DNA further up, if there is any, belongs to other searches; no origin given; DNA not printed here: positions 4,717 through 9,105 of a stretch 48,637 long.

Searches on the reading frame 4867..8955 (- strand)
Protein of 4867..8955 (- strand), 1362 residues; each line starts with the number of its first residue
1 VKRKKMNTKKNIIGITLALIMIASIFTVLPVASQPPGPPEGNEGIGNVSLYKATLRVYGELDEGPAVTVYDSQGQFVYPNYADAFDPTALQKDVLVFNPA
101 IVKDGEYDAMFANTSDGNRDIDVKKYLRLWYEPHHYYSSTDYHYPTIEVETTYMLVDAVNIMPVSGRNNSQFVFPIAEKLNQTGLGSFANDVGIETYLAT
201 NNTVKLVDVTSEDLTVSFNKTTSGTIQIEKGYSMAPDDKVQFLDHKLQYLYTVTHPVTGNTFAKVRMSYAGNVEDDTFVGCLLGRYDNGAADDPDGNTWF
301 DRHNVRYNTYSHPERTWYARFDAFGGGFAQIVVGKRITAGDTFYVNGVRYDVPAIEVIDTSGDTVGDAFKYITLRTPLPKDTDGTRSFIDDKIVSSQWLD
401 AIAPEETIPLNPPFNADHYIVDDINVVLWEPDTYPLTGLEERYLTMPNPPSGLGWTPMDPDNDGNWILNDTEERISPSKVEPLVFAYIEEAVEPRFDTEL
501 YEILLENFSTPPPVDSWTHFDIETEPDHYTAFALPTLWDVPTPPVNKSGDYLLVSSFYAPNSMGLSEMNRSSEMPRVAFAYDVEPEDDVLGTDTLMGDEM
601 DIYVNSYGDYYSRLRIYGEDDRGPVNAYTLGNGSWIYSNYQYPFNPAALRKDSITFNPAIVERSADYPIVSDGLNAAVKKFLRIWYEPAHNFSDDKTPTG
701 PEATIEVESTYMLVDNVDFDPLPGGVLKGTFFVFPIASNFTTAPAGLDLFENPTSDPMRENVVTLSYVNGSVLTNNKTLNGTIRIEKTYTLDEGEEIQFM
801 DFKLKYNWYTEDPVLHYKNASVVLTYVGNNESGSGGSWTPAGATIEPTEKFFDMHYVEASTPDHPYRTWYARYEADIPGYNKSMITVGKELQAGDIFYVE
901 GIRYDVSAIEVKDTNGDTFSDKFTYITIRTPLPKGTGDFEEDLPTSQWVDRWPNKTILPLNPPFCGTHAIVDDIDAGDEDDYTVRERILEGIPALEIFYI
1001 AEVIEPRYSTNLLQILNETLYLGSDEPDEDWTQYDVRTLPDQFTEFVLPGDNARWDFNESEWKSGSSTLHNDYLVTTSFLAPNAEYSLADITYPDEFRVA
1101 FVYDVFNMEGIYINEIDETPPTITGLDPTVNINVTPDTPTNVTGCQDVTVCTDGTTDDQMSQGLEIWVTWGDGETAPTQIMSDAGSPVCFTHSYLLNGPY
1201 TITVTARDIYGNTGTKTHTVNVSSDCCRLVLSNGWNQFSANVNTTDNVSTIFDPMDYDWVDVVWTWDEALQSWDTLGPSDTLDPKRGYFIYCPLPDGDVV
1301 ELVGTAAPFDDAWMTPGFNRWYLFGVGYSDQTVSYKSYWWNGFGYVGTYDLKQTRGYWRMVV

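Call 53: search_protein_families(library=ncbifam, proteins=[window:4867-8955:-], max_evalue=1e-10)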
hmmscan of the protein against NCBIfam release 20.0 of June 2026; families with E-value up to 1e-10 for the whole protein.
window:4867-8955:- (1362 aa): 0 families

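Call 86: search_protein_families(library=pfam, proteins=[window:4867-8955:-], max_evalue=0.001)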
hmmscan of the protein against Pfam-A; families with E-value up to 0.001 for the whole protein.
window:4867-8955:- (1362 aa): 2 families
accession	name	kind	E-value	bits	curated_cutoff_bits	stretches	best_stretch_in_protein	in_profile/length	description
PF18911.6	PKD_4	-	0.00035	21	27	0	1141-1222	13-85/85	PKD domain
PF00801.26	PKD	-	0.00084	19.7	23.5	1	1162-1219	26-78/80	PKD domain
